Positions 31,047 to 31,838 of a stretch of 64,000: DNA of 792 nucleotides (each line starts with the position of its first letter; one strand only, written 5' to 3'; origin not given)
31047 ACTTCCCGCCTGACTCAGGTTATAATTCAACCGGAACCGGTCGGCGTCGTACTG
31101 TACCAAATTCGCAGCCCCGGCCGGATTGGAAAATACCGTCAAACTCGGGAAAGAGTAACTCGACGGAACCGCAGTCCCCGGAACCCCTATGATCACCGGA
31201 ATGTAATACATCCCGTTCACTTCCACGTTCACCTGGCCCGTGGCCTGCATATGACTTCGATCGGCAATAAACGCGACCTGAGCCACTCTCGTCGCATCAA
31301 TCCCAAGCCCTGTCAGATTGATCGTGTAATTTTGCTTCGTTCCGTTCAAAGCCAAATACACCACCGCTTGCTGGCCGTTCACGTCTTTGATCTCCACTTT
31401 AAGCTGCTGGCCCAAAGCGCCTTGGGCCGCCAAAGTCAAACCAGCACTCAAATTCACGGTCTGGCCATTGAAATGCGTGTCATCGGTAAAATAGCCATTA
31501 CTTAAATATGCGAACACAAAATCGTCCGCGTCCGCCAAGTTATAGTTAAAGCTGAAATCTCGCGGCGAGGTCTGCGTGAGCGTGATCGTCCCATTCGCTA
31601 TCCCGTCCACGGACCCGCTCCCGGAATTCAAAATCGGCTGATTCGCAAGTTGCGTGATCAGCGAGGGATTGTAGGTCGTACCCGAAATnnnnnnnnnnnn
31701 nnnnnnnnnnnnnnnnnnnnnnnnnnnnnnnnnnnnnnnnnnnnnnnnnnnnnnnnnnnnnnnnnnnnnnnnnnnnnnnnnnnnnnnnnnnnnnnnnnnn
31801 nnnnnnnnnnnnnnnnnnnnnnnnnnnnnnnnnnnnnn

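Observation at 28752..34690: Giant modular exoprotein (parallel beta-helix, PD40-like propeller repeats, six beta-sandwich modules) with its own strong promoter and ~100-nt leader, directly upstream of rplM-rpsI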

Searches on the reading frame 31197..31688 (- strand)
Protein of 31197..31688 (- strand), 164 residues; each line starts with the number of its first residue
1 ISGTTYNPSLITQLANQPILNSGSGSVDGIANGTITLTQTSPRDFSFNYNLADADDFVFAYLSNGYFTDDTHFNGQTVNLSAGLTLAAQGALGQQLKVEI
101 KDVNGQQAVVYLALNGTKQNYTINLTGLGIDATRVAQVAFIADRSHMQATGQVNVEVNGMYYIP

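Call 22: search_solved_structures(query=A1, max_evalue=10)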
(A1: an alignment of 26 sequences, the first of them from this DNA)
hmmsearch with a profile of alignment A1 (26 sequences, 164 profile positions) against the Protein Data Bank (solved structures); distinct sequences matched with E-value up to 10: 2.
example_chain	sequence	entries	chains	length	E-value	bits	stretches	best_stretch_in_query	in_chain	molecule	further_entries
7udj_H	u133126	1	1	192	0.0027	20.7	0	132-158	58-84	De novo designed helical repeat protein RPB_PEW3_R4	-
5o15_A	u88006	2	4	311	0.3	14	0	76-101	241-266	AmbC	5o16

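Call 30: predict_structure(alignment_id=A1)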
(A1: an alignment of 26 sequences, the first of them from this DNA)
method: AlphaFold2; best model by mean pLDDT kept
length: 164 residues; sequences in the alignment: 26
mean_pLDDT: 96.7   pTM: 0.91
mean pLDDT of the five models: 96.7, 96.8, 96.6, 96.6, 96.3
residues with pLDDT >= 90: 160; 70-90: 4; 50-70: 0; < 50: 0
segments of 3 or more residues with pLDDT < 50: none
pLDDT, mean of each block of 10 residues (from residue 1): 98 97 94 96 98 96 95 96 98 98 98 98 96 98 97 98 89
secondary structure, 60 per line:
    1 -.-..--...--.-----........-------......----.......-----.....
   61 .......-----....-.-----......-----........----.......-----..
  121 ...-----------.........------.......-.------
elements in order: E19-26 E34-39 E44-50 E56-67 E73-76 E84-89 E95-102 E107-113 E119-123 E135-143 E150-156

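Call 32: search_protein_representatives(alignment_id=A1)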
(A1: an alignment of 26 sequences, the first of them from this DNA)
Query: 26 sequences, 164 profile positions. Proteins with E-value up to 0.001 (for the whole library): 607; up to 1e-10: 381; up to 1e-30: 195. The best 150 are listed.
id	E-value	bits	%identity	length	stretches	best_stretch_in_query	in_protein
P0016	0.0e+00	1582.9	-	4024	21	16-164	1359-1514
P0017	0.0e+00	1476.2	-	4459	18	3-164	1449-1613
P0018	0.0e+00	1186.4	-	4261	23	15-164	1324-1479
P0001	0.0e+00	1094.0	-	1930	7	2-164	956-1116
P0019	0.0e+00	1015.0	-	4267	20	5-160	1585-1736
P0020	1.4e-297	990.8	-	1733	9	2-163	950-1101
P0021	3.7e-245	820.3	-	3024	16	10-164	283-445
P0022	6.6e-240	803.2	-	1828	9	2-164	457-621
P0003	8.4e-230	770.4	-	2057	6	2-164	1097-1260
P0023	7.3e-220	738.0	-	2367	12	7-160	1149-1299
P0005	6.8e-213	715.4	-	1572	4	2-164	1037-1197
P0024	1.9e-204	687.9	-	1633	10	2-162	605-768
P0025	9.9e-200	672.6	-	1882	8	3-164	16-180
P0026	1.3e-179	607.1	-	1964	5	3-164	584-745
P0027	1.1e-163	555.3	-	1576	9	23-162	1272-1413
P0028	4.8e-162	550.0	-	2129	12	8-164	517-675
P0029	2.5e-161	547.7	-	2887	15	8-164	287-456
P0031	2.6e-155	528.1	-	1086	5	3-160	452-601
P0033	2.0e-150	512.2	-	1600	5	2-164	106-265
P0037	1.1e-129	444.8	-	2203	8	4-163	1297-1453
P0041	9.7e-124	425.4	-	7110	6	4-162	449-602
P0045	3.0e-111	384.8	-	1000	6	5-164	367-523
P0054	3.4e-103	358.6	-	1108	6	8-160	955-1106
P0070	4.6e-87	306.2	-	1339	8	34-162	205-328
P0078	3.1e-78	277.5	-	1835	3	2-164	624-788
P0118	1.1e-54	200.8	-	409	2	3-164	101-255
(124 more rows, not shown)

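Call 33: fold_search(model_id=the predicted structure, library=pdb)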
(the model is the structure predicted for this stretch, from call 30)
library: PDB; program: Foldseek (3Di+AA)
matches with E <= 10: 1376; with E <= 0.001: 13
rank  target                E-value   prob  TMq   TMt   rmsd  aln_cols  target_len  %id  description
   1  6r3m_A                2.1e-06  1.00  0.51  0.48   9.1       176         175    9  Family 11 Carbohydrate-Binding Module from Clostridium thermocellum in complex with beta-1,3-1,4-mixed-linked tetrasac (released 2020-02-05)
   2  1v0a                  5.2e-06  1.00  0.53  0.52   8.9       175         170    9  Family 11 Carbohydrate-Binding Module of cellulosomal cellulase Lic26A-Cel5E of Clostridium thermocellum (released 2005-01-12)
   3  6r31_A                1.2e-05  1.00  0.52  0.50   7.8       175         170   10  Family 11 Carbohydrate-Binding Module from Clostridium thermocellum in complex with beta-1,3-1,4-mixed-linked tetrasac (released 2020-02-05)
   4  9cyn_A                1.4e-05  1.00  0.42  0.34  16.2       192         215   11  Flagellar filament sheath protein FlaA1 (released 2026-03-18)
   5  9cyn_B                9.7e-05  1.00  0.42  0.35  14.2       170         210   11  Flagellar filament sheath protein FlaA1 (released 2026-03-18)
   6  7zkq_A                1.8e-04  1.00  0.48  0.38   8.2       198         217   13  Early Pp module assembly intermediate of complex I (released 2022-11-23)
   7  5w6h_A                3.3e-04  1.00  0.43  0.13   6.8       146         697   13  Crystal structure of Bacteriophage CBA120 tailspike protein 4 enzymatically active domain (TSP4dN, orf213) (released 2018-10-24)
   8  1wky                  3.3e-04  1.00  0.45  0.19   7.6       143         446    8  Crystal structure of alkaline mannanase from Bacillus sp. strain JAMB-602: catalytic domain and its Carbohydrate Binding (released 2005-06-15)
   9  9cyn_C                3.5e-04  1.00  0.45  0.36  13.5       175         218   10  Flagellar filament sheath protein FlaA1 (released 2026-03-18)
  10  5z6p_B                4.5e-04  1.00  0.48  0.14   9.9       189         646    9  The crystal structure of an agarase, AgWH50C (released 2019-01-02)
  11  5z6p_A                6.5e-04  1.00  0.44  0.12  11.0       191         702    9  The crystal structure of an agarase, AgWH50C (released 2019-01-02)
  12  1zz9_A                7.3e-04  0.95  0.24  0.21  16.1       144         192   14  Crystal Structure of FeII HppE (released 2005-07-26)
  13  4bq5_A                8.1e-04  1.00  0.49  0.13   6.3       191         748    9  Structural analysis of an exo-beta-agarase (released 2013-08-14)
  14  1gwk_A                1.3e-03  1.00  0.46  0.52   9.7       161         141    9  Carbohydrate binding module family29 (released 2003-03-20)
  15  5flh_B                1.4e-03  0.91  0.23  0.21  11.7       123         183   13  Free state of Ni-quercetinase (released 2016-06-01)
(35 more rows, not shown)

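Call 41: list_cluster_members(proteins=[P0016, P0017, P0020, P0022, P0026, P0027, P0028, P0041, P0045, P0033])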
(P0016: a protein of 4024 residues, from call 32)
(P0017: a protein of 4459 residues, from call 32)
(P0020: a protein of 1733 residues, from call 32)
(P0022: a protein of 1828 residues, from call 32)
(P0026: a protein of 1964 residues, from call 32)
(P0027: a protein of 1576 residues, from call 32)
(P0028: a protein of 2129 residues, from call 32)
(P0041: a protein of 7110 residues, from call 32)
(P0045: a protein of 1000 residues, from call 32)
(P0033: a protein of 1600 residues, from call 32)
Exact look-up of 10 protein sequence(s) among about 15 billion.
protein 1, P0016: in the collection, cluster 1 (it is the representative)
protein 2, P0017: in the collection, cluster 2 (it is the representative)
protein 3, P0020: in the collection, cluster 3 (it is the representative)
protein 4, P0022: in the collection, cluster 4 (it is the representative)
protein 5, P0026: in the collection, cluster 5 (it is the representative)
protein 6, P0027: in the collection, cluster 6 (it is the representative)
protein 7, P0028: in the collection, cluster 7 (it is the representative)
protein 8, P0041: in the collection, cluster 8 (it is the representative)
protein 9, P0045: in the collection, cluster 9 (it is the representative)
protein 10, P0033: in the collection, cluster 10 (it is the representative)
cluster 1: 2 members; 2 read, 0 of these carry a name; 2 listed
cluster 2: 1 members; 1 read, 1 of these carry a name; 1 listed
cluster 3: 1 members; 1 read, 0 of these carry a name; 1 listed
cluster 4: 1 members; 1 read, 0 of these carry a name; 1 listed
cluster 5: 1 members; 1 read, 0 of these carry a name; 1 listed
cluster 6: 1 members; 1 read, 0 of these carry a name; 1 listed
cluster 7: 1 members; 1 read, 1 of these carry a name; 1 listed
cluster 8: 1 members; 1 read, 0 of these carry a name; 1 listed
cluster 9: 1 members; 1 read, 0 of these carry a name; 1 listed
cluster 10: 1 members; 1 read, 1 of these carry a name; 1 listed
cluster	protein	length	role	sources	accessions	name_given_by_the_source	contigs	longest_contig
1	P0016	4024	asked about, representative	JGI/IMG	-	-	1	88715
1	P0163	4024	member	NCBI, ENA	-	-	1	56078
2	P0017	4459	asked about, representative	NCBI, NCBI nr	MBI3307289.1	MAG: VCBS repeat-containing protein [Candidatus Omnitrophica bacterium] | VCBS repeat-containing protein [Candidatus Omnitrophota bacterium]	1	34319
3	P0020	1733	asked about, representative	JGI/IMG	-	-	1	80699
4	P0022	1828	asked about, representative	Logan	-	-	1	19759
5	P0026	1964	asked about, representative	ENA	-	-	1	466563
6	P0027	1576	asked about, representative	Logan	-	-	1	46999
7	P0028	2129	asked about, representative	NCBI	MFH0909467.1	MAG: hypothetical protein V1929_11965 [bacterium]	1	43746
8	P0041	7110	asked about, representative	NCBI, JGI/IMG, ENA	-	-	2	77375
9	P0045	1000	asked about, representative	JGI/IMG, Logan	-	-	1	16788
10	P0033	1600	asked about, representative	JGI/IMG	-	hypothetical protein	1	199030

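Call 72: search_protein_families(library=pfam, alignment_id=A1, max_evalue=1)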
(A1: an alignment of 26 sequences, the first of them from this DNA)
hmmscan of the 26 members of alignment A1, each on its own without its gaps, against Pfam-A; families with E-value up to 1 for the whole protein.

A. member 1, seq(164 aa): 1 family
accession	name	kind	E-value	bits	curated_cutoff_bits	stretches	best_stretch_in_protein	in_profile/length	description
PF14467.12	DUF4426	-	0.018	15.4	25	1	74-125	48-98/121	Domain of unknown function (DUF4426)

B. families by the number of members that match (of 26 scanned): 14 families
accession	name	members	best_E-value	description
PF03413.25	PepSY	3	0.00092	Peptidase propeptide and YPEB domain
PF22402.2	Coat_P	2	0.04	Coat protein, P (projecting) domain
PF14467.12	DUF4426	1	0.018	Domain of unknown function (DUF4426)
PF18856.6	baeRF_family12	1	0.023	Bacterial archaeo-eukaryotic release factor family 12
PF02924.19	HDPD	1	0.031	Bacteriophage lambda head decoration protein D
PF09458.16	H_lectin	1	0.036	H-type lectin domain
PF25489.1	At5g54830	1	0.079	At5g54830-like domain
PF21131.3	eEFSec_4th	1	0.087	eEFSec C-terminal RIFT domain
PF20976.2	Pop8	1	0.088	Ribonucleases P/MRP protein subunit Pop8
PF08522.16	BT_3987-like_N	1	0.1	BT_3987-like, N-terminal domain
PF12554.13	MOZART1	1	0.1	Mitotic-spindle organizing gamma-tubulin ring associated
PF22043.2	DUF6935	1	0.11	Domain of unknown function (DUF6935)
PF07538.16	ChW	1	0.36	Clostridial hydrophobic W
PF04151.21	PPC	1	0.54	Bacterial pre-peptidase C-terminal domain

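Call 74: list_cluster_members(proteins=[P0018, P0019, P0021, P0029, P0031, P0037, P0054, P0070, P0078, P0118])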
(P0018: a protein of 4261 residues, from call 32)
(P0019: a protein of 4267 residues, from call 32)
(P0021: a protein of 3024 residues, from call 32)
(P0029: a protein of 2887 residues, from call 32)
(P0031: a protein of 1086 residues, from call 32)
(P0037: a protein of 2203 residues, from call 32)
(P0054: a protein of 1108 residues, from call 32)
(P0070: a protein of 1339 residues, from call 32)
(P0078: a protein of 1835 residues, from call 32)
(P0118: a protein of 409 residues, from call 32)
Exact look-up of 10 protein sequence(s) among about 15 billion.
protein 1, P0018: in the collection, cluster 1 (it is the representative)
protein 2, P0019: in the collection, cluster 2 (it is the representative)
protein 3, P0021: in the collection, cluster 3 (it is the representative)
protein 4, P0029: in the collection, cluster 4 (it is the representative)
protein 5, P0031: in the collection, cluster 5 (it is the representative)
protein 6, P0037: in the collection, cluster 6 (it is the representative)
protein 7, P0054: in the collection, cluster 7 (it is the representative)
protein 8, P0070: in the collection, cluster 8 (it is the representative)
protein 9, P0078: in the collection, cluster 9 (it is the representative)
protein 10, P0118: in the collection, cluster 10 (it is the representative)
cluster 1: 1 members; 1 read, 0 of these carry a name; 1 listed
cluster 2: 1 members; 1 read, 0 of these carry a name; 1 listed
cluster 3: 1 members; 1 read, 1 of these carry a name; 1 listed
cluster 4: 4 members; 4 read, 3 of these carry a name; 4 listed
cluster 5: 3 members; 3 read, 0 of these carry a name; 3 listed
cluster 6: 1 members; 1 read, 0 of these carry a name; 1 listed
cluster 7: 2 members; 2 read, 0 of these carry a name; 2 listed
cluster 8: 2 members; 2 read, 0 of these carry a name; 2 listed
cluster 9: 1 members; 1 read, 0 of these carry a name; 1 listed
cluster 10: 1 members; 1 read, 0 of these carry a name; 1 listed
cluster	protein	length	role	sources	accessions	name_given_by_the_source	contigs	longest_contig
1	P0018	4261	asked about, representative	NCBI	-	-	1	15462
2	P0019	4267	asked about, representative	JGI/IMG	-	-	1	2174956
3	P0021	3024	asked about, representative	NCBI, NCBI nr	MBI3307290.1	MAG: hypothetical protein HYZ84_05770 [Candidatus Omnitrophica bacterium] | hypothetical protein [Candidatus Omnitrophota bacterium]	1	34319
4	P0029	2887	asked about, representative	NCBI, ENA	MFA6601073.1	MAG: hypothetical protein WCU74_08705 [Candidatus Omnitrophota bacterium]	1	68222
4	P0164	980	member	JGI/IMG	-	hypothetical protein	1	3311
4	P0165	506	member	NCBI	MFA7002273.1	MAG: hypothetical protein WC352_09030, partial [Candidatus Omnitrophota bacterium]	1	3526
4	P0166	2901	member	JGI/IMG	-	-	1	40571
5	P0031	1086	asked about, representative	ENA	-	-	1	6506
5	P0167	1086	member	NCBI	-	-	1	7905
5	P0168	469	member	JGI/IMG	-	-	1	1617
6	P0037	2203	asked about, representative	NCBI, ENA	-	-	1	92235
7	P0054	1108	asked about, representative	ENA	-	-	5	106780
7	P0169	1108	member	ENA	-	-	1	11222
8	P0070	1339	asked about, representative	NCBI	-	-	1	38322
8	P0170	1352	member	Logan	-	-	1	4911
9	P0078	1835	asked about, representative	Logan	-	-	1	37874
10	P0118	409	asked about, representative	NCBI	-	-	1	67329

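Call 93: fold_search(model_id=the predicted structure, library=viral)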
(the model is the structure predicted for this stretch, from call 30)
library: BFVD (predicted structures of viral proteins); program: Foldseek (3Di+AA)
matches with E <= 10: 1512; with E <= 0.001: 11
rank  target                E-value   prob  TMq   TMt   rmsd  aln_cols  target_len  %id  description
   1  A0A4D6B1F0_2          4.3e-05  1.00  0.54  0.13   3.5       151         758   12  (no name in the UniProt tables at hand)
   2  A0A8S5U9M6            1.6e-04  1.00  0.39  0.21  13.4       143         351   11  Distal tail protein [Siphoviridae sp. ctKNZ79]
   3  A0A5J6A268            2.1e-04  1.00  0.58  0.11   6.6       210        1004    8  Non-contractile tail sheath TIM barrel domain-containing protein [Aeromonas phage MJG]
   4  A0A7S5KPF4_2          4.4e-04  1.00  0.37  0.07   9.9       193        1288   16  Host specificity protein J [Bacteriophage DSS3_VP1]
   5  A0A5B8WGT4            4.6e-04  1.00  0.44  0.22   5.8       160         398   10  Esterase [Arthrobacter phage Qui]
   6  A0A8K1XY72            5.7e-04  0.97  0.24  0.07  10.1       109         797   15  (no name in the UniProt tables at hand)
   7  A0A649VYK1            7.1e-04  1.00  0.42  0.14   7.0       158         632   14  Minor tail protein [Microbacterium phage Teamocil]
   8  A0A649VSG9            7.1e-04  1.00  0.43  0.12   7.0       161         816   15  Minor tail protein [Microbacterium phage Jayden]
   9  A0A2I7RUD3            9.2e-04  0.99  0.38  0.10  10.3       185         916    9  (no name in the UniProt tables at hand)
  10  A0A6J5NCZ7            9.2e-04  0.98  0.35  0.13  15.3       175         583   11  Uncharacterized protein [uncultured Caudovirales phage]
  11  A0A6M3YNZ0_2          9.7e-04  0.91  0.27  0.06  13.7       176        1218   11  Polyprotein [Picornavirales sp.]
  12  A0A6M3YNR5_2          1.0e-03  0.77  0.25  0.06  14.1       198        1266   11  Genome polyprotein [Picornavirales sp.]
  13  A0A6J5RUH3            1.3e-03  0.99  0.41  0.32  11.4       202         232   14  Uncharacterized protein [uncultured Caudovirales phage]
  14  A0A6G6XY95            1.4e-03  0.99  0.38  0.15   9.9       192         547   13  (no name in the UniProt tables at hand)
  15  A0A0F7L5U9            1.5e-03  1.00  0.49  0.37   7.1       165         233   13  Uncharacterized protein [uncultured marine virus]
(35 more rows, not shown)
